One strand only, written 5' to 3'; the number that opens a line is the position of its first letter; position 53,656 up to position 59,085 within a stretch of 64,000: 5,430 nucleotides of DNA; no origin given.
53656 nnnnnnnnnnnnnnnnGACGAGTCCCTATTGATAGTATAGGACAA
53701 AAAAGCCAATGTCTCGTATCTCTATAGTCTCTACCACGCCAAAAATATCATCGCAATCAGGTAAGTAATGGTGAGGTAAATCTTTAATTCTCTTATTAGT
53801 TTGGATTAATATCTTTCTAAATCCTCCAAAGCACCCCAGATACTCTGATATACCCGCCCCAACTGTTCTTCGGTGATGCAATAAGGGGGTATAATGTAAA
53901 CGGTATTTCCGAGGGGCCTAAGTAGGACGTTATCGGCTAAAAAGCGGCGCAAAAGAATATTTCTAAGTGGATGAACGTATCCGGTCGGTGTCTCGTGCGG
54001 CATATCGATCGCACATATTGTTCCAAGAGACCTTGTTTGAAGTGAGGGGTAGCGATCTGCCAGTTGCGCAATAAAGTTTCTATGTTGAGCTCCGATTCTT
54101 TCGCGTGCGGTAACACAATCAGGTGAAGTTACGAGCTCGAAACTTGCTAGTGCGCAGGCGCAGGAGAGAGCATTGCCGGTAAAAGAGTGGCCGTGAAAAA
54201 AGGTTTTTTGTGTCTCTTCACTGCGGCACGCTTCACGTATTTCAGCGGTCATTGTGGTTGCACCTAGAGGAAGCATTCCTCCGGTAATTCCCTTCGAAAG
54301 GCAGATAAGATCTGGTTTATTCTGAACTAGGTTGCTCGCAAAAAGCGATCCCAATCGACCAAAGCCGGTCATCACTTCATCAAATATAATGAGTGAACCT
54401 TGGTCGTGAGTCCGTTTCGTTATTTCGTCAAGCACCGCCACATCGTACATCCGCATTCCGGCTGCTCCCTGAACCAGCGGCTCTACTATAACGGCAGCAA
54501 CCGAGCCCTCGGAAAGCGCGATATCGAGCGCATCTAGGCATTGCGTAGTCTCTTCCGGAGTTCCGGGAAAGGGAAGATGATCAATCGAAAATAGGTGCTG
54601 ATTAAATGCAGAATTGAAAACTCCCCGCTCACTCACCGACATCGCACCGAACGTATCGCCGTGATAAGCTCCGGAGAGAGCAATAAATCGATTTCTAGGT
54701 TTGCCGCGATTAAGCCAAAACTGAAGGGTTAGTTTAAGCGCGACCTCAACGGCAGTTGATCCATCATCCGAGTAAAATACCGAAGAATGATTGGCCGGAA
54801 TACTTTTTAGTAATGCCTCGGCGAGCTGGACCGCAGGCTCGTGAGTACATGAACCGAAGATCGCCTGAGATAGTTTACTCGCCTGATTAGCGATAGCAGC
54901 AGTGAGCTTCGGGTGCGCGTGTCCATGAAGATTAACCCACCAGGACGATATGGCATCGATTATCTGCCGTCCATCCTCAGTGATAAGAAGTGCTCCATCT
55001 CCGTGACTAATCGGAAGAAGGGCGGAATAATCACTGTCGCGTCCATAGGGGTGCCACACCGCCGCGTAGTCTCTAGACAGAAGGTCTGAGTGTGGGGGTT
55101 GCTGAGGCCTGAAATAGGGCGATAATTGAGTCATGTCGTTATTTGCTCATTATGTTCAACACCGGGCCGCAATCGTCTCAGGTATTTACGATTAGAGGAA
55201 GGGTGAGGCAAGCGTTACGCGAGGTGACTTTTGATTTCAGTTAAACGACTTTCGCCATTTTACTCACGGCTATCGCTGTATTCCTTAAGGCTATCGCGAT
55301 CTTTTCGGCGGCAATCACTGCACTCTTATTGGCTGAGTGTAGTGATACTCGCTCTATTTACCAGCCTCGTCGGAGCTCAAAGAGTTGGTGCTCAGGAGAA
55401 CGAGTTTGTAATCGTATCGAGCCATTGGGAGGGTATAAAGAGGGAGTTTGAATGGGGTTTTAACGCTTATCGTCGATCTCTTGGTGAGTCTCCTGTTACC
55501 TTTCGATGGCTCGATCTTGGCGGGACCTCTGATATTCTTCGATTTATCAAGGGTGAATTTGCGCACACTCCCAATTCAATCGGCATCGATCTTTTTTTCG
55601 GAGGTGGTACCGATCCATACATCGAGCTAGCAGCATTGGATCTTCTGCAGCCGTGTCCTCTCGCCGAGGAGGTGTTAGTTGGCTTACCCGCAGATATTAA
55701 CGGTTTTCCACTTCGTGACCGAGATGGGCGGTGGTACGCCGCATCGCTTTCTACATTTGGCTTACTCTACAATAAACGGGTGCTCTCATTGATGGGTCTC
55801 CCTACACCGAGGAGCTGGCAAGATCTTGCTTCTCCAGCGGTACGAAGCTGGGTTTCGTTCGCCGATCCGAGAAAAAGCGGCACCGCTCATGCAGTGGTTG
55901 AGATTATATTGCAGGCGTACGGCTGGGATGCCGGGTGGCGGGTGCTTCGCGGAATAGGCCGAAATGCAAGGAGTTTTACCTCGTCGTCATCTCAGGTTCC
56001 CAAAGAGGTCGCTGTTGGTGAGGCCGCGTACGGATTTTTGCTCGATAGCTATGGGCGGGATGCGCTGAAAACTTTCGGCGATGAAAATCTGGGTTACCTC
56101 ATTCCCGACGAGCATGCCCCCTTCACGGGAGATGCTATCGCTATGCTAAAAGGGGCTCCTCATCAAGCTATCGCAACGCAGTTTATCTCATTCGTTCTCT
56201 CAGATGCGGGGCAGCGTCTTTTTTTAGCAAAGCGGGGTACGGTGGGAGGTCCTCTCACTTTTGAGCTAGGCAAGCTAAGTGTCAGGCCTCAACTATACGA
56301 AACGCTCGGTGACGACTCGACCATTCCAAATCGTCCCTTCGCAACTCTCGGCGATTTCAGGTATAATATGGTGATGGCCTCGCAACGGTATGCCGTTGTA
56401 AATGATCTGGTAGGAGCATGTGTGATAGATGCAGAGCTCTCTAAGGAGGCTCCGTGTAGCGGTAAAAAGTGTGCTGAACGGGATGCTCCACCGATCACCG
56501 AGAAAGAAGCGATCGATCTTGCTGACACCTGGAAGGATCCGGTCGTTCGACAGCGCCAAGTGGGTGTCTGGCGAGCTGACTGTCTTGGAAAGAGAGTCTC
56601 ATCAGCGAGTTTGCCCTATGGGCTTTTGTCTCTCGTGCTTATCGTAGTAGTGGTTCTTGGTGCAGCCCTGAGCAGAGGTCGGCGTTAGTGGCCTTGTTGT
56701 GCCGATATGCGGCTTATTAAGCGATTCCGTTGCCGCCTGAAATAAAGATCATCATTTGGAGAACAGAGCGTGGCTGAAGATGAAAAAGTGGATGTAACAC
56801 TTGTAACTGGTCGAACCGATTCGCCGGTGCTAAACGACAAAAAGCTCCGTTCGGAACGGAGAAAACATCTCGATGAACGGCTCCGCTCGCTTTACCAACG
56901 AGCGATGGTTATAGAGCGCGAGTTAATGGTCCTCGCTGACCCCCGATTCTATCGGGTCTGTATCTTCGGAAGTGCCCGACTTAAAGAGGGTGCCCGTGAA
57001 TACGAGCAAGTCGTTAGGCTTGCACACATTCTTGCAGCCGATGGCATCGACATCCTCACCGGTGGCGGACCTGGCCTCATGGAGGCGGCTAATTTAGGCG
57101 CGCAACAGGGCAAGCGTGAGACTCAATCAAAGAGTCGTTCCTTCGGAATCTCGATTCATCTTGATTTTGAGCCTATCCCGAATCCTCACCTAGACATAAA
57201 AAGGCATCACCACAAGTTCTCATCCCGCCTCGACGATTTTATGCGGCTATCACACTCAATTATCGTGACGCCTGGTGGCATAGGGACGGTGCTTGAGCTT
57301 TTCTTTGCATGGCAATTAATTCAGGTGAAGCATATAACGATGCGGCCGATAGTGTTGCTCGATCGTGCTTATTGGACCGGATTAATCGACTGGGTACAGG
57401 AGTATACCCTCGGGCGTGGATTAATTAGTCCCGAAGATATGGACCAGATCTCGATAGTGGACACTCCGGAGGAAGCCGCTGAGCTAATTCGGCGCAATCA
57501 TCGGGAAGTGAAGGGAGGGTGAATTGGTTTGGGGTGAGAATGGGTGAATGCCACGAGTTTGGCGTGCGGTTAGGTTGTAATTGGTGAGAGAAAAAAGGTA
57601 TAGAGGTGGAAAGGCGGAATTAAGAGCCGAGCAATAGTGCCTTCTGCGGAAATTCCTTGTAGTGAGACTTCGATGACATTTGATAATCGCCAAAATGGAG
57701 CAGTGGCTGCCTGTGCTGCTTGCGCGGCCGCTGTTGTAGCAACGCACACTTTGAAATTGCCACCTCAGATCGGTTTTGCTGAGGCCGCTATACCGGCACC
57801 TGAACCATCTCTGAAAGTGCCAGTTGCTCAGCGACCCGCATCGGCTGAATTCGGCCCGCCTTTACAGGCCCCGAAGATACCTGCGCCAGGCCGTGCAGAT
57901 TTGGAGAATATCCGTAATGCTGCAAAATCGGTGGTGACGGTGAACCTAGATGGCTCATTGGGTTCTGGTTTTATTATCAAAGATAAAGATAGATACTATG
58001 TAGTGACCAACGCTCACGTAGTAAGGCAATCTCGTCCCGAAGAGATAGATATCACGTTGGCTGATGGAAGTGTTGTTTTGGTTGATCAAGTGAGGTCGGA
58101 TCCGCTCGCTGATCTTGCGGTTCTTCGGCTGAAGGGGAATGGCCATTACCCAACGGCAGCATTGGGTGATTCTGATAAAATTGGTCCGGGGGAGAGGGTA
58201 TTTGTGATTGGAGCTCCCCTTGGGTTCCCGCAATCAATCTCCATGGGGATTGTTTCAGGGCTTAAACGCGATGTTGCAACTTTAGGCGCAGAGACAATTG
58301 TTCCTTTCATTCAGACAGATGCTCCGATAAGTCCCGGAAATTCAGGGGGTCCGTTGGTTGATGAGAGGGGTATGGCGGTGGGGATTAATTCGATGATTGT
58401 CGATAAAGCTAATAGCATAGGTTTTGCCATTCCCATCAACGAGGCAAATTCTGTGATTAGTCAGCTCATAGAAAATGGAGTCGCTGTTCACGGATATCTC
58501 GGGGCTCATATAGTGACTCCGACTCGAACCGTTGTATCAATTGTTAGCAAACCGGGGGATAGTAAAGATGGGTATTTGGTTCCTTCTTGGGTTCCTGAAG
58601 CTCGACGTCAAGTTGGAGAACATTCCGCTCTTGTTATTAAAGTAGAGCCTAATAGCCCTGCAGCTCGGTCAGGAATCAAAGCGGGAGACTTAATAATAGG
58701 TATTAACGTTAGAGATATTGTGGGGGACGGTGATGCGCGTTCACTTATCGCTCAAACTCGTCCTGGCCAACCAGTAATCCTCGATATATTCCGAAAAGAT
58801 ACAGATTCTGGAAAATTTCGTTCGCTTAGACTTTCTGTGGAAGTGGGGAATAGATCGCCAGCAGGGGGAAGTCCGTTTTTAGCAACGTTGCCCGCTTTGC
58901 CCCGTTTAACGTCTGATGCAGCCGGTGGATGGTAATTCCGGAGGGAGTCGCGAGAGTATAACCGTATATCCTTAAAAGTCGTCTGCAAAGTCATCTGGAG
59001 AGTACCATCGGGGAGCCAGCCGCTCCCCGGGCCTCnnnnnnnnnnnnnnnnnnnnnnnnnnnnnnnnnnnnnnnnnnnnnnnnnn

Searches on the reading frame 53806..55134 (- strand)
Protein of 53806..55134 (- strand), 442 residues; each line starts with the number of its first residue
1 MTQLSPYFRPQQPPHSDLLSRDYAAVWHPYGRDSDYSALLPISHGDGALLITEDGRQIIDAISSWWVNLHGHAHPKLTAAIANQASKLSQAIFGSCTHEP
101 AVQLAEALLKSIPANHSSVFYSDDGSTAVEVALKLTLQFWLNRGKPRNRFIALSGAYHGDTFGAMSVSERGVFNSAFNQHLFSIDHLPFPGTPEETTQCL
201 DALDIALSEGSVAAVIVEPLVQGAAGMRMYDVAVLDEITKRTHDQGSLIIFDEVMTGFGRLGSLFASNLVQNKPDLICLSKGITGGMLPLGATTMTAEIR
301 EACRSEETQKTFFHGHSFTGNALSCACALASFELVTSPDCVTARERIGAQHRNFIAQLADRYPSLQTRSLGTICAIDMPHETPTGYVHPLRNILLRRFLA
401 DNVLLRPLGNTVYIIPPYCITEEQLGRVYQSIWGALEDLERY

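Call 94: search_protein_families(library=pfam, proteins=[window:53806-55134:-], max_evalue=0.0001)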
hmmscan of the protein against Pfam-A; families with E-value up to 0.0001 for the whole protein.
window:53806-55134:- (442 aa): 1 family
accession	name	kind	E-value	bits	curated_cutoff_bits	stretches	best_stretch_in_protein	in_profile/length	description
PF00202.27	Aminotran_3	-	1.5e-86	291.1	30.5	1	38-433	9-400/403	Aminotransferase class-III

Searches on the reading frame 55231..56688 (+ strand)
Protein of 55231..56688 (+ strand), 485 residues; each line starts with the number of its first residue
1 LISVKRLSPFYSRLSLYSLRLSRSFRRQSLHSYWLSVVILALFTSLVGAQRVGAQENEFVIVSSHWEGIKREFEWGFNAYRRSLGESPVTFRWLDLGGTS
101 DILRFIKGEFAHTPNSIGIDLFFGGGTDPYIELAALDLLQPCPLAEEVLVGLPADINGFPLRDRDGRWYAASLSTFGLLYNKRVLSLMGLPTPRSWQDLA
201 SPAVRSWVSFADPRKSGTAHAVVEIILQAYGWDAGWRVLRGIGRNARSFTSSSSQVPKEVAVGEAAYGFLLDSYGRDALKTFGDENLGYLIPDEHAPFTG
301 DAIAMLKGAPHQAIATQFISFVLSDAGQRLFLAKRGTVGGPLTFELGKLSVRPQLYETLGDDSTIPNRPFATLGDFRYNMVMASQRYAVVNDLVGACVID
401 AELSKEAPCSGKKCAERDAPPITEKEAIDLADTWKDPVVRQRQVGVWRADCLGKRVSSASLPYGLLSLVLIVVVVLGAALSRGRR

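Call 94: search_protein_families(library=pfam, proteins=[window:55231-56688:+], max_evalue=0.0001)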
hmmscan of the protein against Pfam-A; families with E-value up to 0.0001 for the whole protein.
window:55231-56688:+ (485 aa): 4 families
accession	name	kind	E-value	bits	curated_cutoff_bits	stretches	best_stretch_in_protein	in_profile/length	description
PF13343.11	SBP_bac_6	-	6.3e-17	62.3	24.6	1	160-331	49-211/245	Bacterial extracellular solute-binding protein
PF13416.11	SBP_bac_8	-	4.6e-16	59.9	27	1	127-337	47-258/279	Bacterial extracellular solute-binding protein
PF01547.30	SBP_bac_1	-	7.4e-13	49.6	26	1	144-328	64-306/307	Bacterial extracellular solute-binding protein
PF13531.11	SBP_bac_11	-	1.6e-12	48.1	25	1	192-331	92-221/227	Bacterial extracellular solute-binding protein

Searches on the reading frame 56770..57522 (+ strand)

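Call 94: search_protein_families(library=pfam, proteins=[window:56770-57522:+], max_evalue=0.0001)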
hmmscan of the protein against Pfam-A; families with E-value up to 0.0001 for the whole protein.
window:56770-57522:+ (250 aa): 2 families
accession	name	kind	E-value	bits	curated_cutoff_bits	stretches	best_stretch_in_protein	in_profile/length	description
PF03641.19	Lysine_decarbox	-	1e-21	77.9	27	1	104-239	1-130/131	Possible lysine decarboxylase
PF18306.6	LDcluster4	-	1.7e-09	37.9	26.3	1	62-183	3-116/151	SLOG cluster4 family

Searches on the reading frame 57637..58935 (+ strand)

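Call 94: search_protein_families(library=pfam, proteins=[window:57637-58935:+], max_evalue=0.0001)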
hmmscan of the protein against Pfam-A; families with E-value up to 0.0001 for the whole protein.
window:57637-58935:+ (432 aa): 5 families
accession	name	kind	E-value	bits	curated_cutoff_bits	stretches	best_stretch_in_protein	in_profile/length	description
PF13365.12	Trypsin_2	-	4.1e-31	109.1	27.6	1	109-250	1-144/144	Trypsin-like peptidase domain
PF00089.32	Trypsin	-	1.1e-16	61.8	20.6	1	99-274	15-220/220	Trypsin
PF13180.12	PDZ_2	-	5.4e-11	43.1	27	1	329-390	12-73/80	PDZ domain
PF17820.7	PDZ_6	-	1.9e-08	34.4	27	1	334-384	3-52/54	PDZ domain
PF00595.29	PDZ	-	3.7e-07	30.9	23.2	1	328-380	24-76/81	PDZ domain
